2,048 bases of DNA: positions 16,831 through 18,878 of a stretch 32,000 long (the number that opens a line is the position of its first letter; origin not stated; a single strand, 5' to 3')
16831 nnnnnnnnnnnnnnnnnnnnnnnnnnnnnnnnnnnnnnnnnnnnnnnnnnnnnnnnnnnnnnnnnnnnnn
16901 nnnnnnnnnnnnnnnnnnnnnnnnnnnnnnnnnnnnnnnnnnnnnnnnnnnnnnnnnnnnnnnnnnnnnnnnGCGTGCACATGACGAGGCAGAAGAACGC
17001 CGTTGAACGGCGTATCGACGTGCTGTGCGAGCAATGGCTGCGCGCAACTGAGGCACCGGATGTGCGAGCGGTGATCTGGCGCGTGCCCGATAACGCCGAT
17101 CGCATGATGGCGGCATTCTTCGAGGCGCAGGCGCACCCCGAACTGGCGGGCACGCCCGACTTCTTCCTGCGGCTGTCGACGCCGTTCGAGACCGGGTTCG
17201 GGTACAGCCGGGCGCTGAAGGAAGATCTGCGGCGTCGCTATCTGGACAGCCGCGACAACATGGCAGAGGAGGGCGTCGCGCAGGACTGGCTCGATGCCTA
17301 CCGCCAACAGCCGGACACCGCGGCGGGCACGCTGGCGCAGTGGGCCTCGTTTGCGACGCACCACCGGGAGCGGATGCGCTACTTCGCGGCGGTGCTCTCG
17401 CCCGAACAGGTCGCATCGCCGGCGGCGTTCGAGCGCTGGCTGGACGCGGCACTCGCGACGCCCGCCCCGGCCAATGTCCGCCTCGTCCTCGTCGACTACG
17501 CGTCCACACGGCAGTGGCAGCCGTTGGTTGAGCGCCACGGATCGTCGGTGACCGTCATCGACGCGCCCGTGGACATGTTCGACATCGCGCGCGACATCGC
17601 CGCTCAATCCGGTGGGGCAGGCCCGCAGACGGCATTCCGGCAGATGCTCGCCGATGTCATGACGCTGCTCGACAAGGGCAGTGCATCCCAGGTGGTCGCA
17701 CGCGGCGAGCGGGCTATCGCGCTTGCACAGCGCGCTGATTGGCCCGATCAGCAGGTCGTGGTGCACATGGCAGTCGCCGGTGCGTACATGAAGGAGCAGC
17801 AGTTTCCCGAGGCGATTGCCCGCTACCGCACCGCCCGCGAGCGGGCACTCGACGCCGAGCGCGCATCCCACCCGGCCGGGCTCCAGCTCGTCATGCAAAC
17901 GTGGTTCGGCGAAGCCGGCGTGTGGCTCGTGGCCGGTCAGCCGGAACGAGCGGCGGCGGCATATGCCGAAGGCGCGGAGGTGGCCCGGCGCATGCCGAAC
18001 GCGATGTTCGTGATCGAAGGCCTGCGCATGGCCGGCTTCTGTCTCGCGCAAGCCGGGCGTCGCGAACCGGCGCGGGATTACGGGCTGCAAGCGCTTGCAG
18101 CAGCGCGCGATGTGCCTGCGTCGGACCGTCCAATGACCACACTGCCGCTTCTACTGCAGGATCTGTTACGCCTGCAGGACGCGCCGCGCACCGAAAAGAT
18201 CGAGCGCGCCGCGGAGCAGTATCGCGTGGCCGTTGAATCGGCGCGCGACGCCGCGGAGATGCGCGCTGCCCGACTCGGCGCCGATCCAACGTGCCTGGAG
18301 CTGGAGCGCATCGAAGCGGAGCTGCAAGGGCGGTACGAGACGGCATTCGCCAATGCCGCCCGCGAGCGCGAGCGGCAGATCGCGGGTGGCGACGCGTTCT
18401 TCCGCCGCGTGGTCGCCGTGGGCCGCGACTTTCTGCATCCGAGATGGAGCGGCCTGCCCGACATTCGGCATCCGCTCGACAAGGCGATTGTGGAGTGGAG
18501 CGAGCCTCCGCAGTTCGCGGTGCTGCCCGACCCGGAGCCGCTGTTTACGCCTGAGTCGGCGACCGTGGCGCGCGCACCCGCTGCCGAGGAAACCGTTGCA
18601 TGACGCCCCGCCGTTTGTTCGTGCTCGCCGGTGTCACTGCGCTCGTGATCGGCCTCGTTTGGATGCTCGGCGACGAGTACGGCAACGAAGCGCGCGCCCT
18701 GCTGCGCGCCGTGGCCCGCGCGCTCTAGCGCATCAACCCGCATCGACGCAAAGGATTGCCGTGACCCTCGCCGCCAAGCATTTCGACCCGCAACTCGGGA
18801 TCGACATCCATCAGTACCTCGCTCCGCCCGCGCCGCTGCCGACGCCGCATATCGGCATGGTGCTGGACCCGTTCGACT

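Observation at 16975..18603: Uncharacterised 542-aa helical-repeat protein in the adaptor slot between vgrG and rhs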

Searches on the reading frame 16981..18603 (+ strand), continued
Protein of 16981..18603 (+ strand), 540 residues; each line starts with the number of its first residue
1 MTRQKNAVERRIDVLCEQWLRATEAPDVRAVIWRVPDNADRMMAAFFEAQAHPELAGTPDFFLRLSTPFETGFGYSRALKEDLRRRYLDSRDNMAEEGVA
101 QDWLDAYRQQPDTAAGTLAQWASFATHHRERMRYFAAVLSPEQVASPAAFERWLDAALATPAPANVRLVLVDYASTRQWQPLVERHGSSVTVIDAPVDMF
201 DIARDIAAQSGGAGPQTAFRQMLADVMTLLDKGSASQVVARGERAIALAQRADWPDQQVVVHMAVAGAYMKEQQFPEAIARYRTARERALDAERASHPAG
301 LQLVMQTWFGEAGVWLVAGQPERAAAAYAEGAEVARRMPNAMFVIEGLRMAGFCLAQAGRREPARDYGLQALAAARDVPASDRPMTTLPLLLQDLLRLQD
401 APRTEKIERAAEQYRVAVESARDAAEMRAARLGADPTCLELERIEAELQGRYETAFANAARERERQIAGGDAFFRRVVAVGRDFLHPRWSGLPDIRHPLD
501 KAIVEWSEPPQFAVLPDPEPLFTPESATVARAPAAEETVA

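Call 50: search_protein_families(library=pfam, proteins=[P0199, P0145, P0150, P0160, P0174, P0180, P0250, P0252, P0169], max_evalue=0.01)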
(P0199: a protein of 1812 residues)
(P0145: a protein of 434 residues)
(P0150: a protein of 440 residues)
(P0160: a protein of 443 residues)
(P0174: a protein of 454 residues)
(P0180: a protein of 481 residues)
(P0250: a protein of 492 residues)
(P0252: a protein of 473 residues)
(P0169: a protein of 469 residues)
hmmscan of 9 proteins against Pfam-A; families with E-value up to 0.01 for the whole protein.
P0199 (1812 aa): 2 families
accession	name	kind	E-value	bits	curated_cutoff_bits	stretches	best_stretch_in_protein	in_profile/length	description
PF05593.20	RHS_repeat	-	6.5e-42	141.6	22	4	873-908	1-36/38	RHS Repeat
PF20148.4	DUF6531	-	1e-13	51.8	24.1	1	692-766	1-74/74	Domain of unknown function (DUF6531)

P0145 (434 aa): 3 families
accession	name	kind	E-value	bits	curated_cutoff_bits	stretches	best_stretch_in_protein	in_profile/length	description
PF17874.7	TPR_MalT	-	3.3e-07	30.3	45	1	308-394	44-130/336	MalT-like TPR region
PF13424.12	TPR_12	-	1.2e-05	25.9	30.1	1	263-336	8-77/77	Tetratricopeptide repeat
PF12968.13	DUF3856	-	0.0042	17.5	27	0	253-330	50-126/143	Domain of Unknown Function (DUF3856)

P0150 (440 aa): 2 families
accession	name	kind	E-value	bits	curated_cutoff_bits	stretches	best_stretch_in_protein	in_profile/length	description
PF17874.7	TPR_MalT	-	0.00018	21.3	45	1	231-375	11-150/336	MalT-like TPR region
PF13424.12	TPR_12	-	0.00025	21.6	30.1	0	314-376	10-74/77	Tetratricopeptide repeat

P0160 (443 aa): 0 families

P0174 (454 aa): 1 family
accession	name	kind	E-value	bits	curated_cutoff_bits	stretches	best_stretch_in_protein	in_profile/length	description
PF17874.7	TPR_MalT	-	0.0014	18.4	45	0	251-313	11-72/336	MalT-like TPR region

P0180 (481 aa): 0 families

P0250 (492 aa): 1 family
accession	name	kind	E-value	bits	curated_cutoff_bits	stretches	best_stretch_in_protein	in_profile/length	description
PF17874.7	TPR_MalT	-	1.3e-05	25.1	45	1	247-368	11-125/336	MalT-like TPR region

P0252 (473 aa): 0 families

P0169 (469 aa): 3 families
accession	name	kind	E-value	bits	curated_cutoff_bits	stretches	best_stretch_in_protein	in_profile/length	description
PF13424.12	TPR_12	-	0.00077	20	30.1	0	108-167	4-65/77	Tetratricopeptide repeat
PF13428.12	TPR_14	-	0.006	17.6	23.5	0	109-134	3-28/44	Tetratricopeptide repeat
PF07719.23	TPR_2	-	0.0093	16.5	27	0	109-134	3-28/34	Tetratricopeptide repeat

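Call 51: list_cluster_members(proteins=[P0145, P0150, P0153, P0157, P0199, P0160, P0172, P0204, P0215, P0109])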
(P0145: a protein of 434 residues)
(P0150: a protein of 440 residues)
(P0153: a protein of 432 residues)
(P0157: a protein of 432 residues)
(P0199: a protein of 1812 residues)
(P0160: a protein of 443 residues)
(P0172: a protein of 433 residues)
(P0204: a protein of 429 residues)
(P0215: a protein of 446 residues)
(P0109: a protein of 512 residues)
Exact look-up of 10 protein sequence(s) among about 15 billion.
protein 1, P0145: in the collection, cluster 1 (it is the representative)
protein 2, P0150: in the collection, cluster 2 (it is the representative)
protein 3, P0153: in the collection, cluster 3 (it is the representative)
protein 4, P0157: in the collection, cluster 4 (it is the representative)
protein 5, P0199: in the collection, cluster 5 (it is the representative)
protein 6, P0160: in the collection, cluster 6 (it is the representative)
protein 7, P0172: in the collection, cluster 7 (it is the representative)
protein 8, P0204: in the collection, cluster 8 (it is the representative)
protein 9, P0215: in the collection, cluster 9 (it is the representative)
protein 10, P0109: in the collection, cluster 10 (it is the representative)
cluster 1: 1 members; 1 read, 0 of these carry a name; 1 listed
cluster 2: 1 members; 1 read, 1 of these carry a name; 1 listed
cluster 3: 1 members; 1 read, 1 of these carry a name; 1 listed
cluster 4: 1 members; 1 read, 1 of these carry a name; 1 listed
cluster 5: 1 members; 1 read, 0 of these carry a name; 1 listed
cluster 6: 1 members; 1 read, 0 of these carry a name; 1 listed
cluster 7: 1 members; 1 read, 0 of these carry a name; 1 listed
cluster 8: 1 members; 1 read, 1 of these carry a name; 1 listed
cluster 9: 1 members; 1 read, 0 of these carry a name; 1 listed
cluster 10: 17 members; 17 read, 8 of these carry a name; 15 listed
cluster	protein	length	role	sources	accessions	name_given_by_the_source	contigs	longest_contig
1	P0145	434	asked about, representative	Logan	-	-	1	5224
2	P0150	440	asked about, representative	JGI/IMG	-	tetratricopeptide (TPR) repeat protein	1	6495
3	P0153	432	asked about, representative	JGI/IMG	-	hypothetical protein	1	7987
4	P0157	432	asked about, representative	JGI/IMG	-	tetratricopeptide (TPR) repeat protein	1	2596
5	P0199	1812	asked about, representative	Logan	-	-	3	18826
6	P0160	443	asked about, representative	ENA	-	-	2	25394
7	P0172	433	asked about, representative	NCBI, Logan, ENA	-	-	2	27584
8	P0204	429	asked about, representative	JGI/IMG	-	hypothetical protein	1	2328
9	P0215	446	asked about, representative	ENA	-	-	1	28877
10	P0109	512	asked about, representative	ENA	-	-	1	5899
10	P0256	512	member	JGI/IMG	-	tetratricopeptide (TPR) repeat protein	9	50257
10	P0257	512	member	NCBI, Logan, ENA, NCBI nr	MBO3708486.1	MAG: hypothetical protein J5X21_19165 [Candidatus Accumulibacter sp.] | hypothetical protein [Candidatus Accumulibacter conexus]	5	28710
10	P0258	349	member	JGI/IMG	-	tetratricopeptide (TPR) repeat protein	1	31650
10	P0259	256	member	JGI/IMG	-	tetratricopeptide (TPR) repeat protein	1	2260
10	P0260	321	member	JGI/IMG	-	tetratricopeptide (TPR) repeat protein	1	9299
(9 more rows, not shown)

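Call 52: find_encoding_contigs(protein=P0172, flank=8000, max_places=3)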
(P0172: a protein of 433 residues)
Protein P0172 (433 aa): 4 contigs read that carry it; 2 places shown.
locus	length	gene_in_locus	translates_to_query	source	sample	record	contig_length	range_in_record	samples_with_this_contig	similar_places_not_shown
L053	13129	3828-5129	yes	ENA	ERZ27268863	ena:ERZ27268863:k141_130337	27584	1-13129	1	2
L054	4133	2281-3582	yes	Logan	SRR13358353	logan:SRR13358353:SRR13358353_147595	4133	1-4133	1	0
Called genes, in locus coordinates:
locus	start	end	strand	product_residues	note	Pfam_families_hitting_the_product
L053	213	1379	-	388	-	PF01546:Peptidase_M20, PF07687:M20_dimer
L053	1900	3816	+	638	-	PF05954:Phage_GPD, PF04717:Phage_base_V, PF22178:Gp5_trimer_C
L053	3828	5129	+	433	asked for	-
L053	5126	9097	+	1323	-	PF20148:DUF6531, PF05593:RHS_repeat, PF25023:TEN_YD-shell, PF05593:RHS_repeat, PF25023:TEN_YD-shell, PF15529:Ntox24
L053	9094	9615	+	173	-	-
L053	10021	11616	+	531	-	PF00496:SBP_bac_5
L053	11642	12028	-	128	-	-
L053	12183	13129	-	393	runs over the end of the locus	PF02771:Acyl-CoA_dh_N (weak), PF08028:Acyl-CoA_dh_2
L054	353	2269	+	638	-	PF05954:Phage_GPD, PF04717:Phage_base_V, PF22178:Gp5_trimer_C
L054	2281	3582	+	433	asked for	-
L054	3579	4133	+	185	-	?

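Call 53: find_encoding_contigs(protein=P0199, flank=8000, max_places=3)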
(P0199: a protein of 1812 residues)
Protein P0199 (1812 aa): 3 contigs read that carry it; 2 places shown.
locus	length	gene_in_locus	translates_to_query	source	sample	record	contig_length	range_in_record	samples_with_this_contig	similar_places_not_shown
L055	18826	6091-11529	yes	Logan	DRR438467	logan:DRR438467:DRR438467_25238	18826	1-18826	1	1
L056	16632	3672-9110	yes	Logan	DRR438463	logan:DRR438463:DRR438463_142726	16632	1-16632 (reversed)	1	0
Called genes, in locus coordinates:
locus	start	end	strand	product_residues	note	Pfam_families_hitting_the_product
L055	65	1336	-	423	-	PF00211:Guanylate_cyc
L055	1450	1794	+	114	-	PF00462:Glutaredoxin (weak)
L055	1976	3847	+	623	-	PF09937:DUF2169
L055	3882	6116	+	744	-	PF05954:Phage_GPD, PF04717:Phage_base_V, PF22178:Gp5_trimer_C, PF06715:Gp5_C (faint), PF22178:Gp5_trimer_C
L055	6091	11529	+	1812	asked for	PF20148:DUF6531, PF05593:RHS_repeat, PF25023:TEN_YD-shell, PF05593:RHS_repeat (weak)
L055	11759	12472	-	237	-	PF01177:Asp_Glu_race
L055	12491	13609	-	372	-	PF06032:S-Me-THD_N, PF20906:S-Me-THD_C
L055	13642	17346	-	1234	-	PF00069:Pkinase, PF07714:PK_Tyr_Ser-Thr, PF13191:AAA_16, PF13401:AAA_22 (weak)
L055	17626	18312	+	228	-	PF00106:adh_short, PF13561:adh_short_C2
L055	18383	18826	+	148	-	?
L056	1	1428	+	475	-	?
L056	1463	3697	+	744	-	PF05954:Phage_GPD, PF04717:Phage_base_V, PF22178:Gp5_trimer_C, PF06715:Gp5_C (faint), PF22178:Gp5_trimer_C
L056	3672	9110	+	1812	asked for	PF20148:DUF6531, PF05593:RHS_repeat, PF25023:TEN_YD-shell, PF05593:RHS_repeat (weak)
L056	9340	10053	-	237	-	PF01177:Asp_Glu_race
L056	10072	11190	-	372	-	PF06032:S-Me-THD_N, PF20906:S-Me-THD_C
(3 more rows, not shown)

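Call 61: find_homologous_proteins(query=P0172, max_evalue=0.00001)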
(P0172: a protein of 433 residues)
Query P0172 (433 aa): 10 proteins with E <= 0.00001 among 8000 candidates.
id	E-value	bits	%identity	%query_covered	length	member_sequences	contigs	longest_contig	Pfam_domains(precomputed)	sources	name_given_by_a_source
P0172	2.0e-280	948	100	100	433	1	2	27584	-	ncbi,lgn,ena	-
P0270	9.4e-244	827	88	100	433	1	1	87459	-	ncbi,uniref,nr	ncbi:hypothetical protein [Reyranella soli]|uniref:MalT-like TPR region domain-containing protein n=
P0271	5.0e-160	551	62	100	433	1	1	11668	-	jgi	jgi:hypothetical protein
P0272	6.6e-154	531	60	99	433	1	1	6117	-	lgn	-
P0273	8.5e-146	505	59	99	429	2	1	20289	-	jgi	jgi:hypothetical protein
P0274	3.5e-142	493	58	99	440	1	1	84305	-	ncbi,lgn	-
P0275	2.2e-131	457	74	69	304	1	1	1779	-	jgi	jgi:hypothetical protein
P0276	3.8e-80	288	39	99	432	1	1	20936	-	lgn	-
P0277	8.4e-61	225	36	96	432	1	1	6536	-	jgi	jgi:hypothetical protein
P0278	1.3e-40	158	30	99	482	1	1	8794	-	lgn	-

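Call 62: list_cluster_members(proteins=[P0146, P0148, P0151, P0155, P0158, P0162, P0165, P0170, P0176, P0183])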
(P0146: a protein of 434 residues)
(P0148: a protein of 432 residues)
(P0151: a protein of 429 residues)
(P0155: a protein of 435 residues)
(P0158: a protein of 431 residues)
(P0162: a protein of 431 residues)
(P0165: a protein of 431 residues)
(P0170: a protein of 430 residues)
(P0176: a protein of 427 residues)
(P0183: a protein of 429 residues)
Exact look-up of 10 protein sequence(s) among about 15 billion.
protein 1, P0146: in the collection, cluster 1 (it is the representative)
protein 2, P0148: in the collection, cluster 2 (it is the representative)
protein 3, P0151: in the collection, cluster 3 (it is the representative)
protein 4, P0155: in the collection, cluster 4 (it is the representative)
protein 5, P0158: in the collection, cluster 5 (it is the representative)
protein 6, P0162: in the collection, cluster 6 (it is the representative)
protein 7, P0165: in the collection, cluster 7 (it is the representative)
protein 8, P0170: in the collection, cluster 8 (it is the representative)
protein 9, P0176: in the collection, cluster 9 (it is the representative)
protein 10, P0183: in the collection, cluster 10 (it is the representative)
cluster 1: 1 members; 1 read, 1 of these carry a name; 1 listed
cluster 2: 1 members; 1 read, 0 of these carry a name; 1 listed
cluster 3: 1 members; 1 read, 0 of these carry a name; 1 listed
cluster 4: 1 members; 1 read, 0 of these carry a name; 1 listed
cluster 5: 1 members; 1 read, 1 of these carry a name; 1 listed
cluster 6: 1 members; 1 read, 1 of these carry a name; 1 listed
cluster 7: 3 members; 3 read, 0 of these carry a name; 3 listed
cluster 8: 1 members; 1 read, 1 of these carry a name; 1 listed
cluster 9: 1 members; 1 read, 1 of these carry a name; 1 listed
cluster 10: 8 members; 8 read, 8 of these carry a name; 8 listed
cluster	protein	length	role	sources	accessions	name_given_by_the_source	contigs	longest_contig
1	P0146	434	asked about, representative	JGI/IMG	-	tetratricopeptide (TPR) repeat protein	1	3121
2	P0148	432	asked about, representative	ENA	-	-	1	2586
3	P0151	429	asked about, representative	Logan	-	-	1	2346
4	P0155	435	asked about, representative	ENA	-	-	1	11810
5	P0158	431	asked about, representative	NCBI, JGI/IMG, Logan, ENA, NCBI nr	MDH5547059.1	MAG: hypothetical protein OEZ43_15815 [Gammaproteobacteria bacterium] | hypothetical protein [Gammaproteobacteria bacterium]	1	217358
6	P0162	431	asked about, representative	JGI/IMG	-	tetratricopeptide (TPR) repeat protein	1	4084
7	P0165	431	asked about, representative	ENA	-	-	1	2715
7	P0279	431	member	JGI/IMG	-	-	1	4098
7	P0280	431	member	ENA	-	-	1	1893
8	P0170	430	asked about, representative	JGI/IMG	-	hypothetical protein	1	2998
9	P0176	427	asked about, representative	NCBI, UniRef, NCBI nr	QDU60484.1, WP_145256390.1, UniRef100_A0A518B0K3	hypothetical protein Pan216_13250 [Planctomycetes bacterium Pan216] | Tetratricopeptide repeat protein n=1 Tax=Kolteria novifilia TaxID=2527975 ...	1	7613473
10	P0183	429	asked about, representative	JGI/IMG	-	tetratricopeptide (TPR) repeat protein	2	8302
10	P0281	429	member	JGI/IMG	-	tetratricopeptide (TPR) repeat protein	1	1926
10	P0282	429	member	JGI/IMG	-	tetratricopeptide (TPR) repeat protein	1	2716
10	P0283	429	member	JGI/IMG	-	tetratricopeptide (TPR) repeat protein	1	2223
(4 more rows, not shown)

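Call 63: find_encoding_contigs(protein=P0176, flank=7000, max_places=1)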
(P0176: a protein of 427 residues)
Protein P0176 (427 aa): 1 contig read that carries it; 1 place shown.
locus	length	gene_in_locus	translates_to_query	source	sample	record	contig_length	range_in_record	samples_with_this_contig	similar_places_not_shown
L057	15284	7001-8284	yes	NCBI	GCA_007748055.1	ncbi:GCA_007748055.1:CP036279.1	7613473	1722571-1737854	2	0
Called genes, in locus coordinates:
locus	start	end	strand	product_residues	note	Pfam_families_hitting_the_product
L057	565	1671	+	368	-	-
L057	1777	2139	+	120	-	-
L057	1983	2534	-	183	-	-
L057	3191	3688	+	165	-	-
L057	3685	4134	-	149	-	-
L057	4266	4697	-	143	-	PF01047:MarR, PF12802:MarR_2, PF13463:HTH_27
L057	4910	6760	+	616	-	PF01011:PQQ (faint), PF13360:PQQ_2, PF13570:Beta-prop_ACSF4 (weak)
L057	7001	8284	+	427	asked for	-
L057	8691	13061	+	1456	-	PF20148:DUF6531, PF05593:RHS_repeat (faint), PF25023:TEN_YD-shell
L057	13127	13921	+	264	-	PF28040:DUF8367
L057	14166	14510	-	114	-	-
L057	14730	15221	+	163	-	-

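Call 64: find_encoding_contigs(protein=P0158, flank=7000, max_places=1)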
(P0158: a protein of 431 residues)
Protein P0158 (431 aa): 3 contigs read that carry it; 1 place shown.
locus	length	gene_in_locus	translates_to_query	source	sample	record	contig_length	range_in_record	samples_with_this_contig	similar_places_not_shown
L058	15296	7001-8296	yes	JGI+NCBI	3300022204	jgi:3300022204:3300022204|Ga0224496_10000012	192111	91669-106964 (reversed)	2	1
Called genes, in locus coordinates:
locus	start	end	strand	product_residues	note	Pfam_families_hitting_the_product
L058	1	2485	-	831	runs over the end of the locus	PF04879:Molybdop_Fe4S4, PF00384:Molybdopterin, PF01568:Molydop_binding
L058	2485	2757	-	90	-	PF03927:NapD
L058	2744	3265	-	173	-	PF13183:Fer4_8 (faint), PF13237:Fer4_10, PF12838:Fer4_7, PF13187:Fer4_9, PF12838:Fer4_7, PF00037:Fer4 (weak), PF12797:Fer4_2 (weak), PF12837:Fer4_6 (weak), +6 more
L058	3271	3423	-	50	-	PF06796:NapE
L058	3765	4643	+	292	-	-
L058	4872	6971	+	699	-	PF05954:Phage_GPD, PF06715:Gp5_C (faint), PF04717:Phage_base_V, PF22178:Gp5_trimer_C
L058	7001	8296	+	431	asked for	PF13424:TPR_12 (faint), PF17874:TPR_MalT (weak)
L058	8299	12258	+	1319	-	PF20148:DUF6531, PF05593:RHS_repeat, PF25023:TEN_YD-shell, PF05593:RHS_repeat, PF25023:TEN_YD-shell, PF05593:RHS_repeat, PF03527:RHS (weak)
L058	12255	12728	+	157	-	-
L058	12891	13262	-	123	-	-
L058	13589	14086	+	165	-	-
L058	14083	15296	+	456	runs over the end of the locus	PF01243:PNPOx_N, PF01590:GAF, PF13185:GAF_2, PF13492:GAF_3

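Call 65: find_encoding_contigs(protein=P0215, flank=7000, max_places=1)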
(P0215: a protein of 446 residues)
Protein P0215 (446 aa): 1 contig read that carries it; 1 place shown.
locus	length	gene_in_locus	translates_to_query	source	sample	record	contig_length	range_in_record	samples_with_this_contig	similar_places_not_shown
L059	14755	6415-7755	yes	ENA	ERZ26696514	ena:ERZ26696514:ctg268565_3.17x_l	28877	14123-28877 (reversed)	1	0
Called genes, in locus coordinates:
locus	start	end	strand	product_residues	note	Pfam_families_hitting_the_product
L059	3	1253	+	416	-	?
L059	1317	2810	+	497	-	PF14362:DUF4407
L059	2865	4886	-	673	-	-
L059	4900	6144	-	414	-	-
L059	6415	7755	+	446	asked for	-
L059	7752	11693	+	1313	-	PF20148:DUF6531, PF25023:TEN_YD-shell, PF05593:RHS_repeat (weak), PF25023:TEN_YD-shell, PF03527:RHS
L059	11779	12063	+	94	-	-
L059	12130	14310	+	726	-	PF13191:AAA_16 (faint), PF03193:RsgA_GTPase (faint), PF13481:AAA_25 (faint), PF00004:AAA, PF00004:AAA (weak), PF00158:Sigma54_activat (weak), PF07724:AAA_2, PF07728:AAA_5, +4 more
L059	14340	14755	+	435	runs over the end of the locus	-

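Call 66: find_encoding_contigs(protein=P0160, flank=7000, max_places=1)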
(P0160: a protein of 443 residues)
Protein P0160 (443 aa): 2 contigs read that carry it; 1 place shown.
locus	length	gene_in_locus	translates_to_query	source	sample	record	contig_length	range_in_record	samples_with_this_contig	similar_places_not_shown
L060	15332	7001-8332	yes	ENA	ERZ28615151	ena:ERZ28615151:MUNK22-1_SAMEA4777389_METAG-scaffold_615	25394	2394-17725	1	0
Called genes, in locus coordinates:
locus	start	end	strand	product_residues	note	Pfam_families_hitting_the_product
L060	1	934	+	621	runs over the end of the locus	PF05947:T6SS_TssF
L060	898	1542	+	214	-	PF06996:T6SS_TssG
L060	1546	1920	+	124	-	PF06996:T6SS_TssG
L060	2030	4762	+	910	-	PF02861:Clp_N (weak), PF23569:NBD_SMAX1 (weak), PF00004:AAA, PF17871:AAA_lid_9, PF00004:AAA (weak), PF07724:AAA_2, PF07728:AAA_5, PF10431:ClpB_D2-small, +4 more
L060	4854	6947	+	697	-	PF05954:Phage_GPD, PF04717:Phage_base_V, PF22178:Gp5_trimer_C, PF10106:DUF2345 (faint), PF06715:Gp5_C (faint), PF22178:Gp5_trimer_C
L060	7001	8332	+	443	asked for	-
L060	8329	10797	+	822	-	PF20148:DUF6531, PF25023:TEN_YD-shell (weak), PF05593:RHS_repeat (weak)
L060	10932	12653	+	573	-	PF05593:RHS_repeat (faint), PF25023:TEN_YD-shell, PF03527:RHS (faint)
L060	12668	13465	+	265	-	PF28040:DUF8367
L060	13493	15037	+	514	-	PF13489:Methyltransf_23 (weak), PF08241:Methyltransf_11 (weak), PF08242:Methyltransf_12, PF13649:Methyltransf_25, PF13847:Methyltransf_31, PF10119:MethyTransf_Reg, PF21782:WHD_PKMT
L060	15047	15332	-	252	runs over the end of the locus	PF13489:Methyltransf_23, PF08241:Methyltransf_11, PF08242:Methyltransf_12, PF13649:Methyltransf_25, PF13847:Methyltransf_31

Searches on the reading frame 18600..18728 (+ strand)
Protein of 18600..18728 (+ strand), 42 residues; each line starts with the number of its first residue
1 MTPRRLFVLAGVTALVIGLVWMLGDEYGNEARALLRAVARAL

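Call 6: search_protein_families(library=pfam, proteins=[window:18600-18728:+], max_evalue=1)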
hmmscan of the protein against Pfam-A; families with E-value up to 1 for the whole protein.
window:18600-18728:+ (42 aa): 1 family
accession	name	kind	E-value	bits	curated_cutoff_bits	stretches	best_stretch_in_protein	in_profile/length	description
PF24192.1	DUF7417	-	0.026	14.7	27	1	17-37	34-54/75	Domain of unknown function (DUF7417)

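Call 7: search_protein_families(library=ncbifam, proteins=[window:18600-18728:+], max_evalue=1)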
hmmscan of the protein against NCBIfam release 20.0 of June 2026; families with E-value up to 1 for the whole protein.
window:18600-18728:+ (42 aa): 0 families
